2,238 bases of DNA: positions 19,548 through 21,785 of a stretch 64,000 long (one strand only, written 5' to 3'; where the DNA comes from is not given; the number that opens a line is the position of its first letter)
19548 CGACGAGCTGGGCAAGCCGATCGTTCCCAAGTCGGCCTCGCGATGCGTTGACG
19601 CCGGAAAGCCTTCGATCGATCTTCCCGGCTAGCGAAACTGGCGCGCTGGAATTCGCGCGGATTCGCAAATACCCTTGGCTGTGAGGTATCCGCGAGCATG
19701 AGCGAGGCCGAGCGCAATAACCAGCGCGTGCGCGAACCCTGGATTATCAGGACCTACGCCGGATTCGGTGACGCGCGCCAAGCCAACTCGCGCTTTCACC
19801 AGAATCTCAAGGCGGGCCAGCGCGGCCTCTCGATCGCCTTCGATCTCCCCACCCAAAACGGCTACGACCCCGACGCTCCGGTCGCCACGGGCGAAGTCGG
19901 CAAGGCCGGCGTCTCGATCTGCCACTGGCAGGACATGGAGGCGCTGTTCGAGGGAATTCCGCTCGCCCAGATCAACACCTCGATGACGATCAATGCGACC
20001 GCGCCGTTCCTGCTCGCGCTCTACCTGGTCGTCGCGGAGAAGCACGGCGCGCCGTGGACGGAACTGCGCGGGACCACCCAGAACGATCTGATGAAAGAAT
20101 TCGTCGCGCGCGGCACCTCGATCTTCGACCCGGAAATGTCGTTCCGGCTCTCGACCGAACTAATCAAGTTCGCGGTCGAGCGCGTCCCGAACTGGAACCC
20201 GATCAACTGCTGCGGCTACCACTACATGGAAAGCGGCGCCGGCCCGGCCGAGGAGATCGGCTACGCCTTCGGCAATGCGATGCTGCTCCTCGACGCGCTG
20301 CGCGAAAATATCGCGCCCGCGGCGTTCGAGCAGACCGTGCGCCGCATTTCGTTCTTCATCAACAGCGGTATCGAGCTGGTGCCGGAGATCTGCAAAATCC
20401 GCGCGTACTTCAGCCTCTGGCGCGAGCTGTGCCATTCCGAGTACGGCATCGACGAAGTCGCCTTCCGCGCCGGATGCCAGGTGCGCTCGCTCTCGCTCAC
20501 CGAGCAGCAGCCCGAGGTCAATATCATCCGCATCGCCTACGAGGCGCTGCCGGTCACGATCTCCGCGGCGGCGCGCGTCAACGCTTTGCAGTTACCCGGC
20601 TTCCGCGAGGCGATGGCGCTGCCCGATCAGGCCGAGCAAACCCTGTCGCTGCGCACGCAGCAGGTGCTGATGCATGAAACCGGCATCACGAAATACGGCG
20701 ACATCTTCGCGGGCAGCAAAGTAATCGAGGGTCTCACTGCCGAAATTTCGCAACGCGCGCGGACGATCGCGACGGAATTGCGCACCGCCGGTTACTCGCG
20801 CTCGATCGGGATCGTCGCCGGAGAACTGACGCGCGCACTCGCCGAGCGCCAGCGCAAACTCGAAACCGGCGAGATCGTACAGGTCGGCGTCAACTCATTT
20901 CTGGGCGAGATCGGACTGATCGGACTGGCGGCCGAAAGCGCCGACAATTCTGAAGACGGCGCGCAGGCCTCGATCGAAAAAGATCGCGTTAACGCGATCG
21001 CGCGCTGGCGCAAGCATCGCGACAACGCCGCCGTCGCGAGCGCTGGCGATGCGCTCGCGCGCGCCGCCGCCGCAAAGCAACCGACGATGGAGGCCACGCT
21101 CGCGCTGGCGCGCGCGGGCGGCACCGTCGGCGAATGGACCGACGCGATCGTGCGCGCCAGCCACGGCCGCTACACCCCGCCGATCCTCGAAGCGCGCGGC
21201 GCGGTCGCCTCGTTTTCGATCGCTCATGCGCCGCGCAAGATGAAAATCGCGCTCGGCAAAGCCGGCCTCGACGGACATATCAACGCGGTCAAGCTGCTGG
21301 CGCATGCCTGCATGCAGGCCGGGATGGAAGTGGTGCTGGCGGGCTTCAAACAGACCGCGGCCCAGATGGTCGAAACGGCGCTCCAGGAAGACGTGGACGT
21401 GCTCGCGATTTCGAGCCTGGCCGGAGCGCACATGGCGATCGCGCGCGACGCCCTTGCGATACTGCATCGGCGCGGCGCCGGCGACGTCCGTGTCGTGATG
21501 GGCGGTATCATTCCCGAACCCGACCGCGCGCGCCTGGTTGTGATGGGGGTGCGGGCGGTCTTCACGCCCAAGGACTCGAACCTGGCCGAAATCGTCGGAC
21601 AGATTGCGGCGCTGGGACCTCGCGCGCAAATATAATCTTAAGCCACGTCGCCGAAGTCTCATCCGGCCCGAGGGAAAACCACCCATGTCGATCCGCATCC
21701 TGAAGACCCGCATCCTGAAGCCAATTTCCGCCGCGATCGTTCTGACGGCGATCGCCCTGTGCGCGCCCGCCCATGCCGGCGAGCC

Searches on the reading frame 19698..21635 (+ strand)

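Call 61: search_protein_families(library=pfam, proteins=[window:19698-21635:+], max_evalue=0.0001)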
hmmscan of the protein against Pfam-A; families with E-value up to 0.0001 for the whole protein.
window:19698-21635:+ (645 aa): 2 families
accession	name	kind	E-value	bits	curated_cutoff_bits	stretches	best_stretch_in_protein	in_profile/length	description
PF01642.28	MM_CoA_mutase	-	1.5e-113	380.6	22.1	1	8-484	40-507/512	Methylmalonyl-CoA mutase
PF02310.24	B12-binding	-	7.1e-17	61.8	32.1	1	516-632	2-120/121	B12 binding domain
